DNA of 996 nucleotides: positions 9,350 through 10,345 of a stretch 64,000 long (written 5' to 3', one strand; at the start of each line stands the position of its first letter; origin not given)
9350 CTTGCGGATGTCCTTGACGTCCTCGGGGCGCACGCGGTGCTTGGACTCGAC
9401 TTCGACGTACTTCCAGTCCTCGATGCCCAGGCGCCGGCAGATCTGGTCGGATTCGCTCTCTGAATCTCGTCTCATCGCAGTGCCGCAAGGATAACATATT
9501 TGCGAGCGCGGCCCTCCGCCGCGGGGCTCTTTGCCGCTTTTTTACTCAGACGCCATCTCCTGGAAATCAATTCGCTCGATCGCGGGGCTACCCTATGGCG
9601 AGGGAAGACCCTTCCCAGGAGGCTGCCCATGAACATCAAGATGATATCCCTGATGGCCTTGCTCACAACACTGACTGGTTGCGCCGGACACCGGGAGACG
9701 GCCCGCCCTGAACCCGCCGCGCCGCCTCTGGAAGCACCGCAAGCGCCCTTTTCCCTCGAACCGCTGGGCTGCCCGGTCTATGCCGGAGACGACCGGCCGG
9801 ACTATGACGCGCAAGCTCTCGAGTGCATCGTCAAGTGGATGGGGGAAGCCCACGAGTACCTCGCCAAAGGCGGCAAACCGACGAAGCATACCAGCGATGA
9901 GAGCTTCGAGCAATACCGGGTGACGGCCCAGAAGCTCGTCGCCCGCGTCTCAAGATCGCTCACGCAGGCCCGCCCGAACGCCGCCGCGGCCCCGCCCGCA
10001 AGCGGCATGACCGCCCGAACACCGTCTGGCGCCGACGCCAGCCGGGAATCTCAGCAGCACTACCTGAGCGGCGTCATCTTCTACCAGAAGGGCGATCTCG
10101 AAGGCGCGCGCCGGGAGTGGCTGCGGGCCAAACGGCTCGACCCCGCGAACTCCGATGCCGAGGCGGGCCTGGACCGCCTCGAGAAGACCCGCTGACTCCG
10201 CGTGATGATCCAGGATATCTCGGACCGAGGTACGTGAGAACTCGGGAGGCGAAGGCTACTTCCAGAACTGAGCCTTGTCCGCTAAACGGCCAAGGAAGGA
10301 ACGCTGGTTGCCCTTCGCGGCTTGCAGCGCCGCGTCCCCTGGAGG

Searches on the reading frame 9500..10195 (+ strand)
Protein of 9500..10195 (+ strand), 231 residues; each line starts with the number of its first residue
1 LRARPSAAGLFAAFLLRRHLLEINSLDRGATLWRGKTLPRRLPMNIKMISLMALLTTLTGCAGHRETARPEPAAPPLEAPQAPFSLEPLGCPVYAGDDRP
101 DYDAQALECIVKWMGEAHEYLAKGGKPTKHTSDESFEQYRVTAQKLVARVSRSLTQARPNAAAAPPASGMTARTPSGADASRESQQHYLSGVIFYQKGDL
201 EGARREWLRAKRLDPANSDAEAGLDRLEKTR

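Call 40: search_protein_families(library=pfam, proteins=[window:9500-10195:+], max_evalue=1)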
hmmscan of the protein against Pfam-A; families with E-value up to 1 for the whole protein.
window:9500-10195:+ (231 aa): 3 families
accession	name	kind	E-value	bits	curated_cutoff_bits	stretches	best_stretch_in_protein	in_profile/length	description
PF13414.12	TPR_11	-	0.00023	21.2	26.8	1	193-220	3-30/42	TPR repeat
PF07719.23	TPR_2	-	0.00099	19.5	27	1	187-217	4-34/34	Tetratricopeptide repeat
PF13432.12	TPR_16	-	0.027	15.4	32.7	1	187-217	34-64/65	Tetratricopeptide repeat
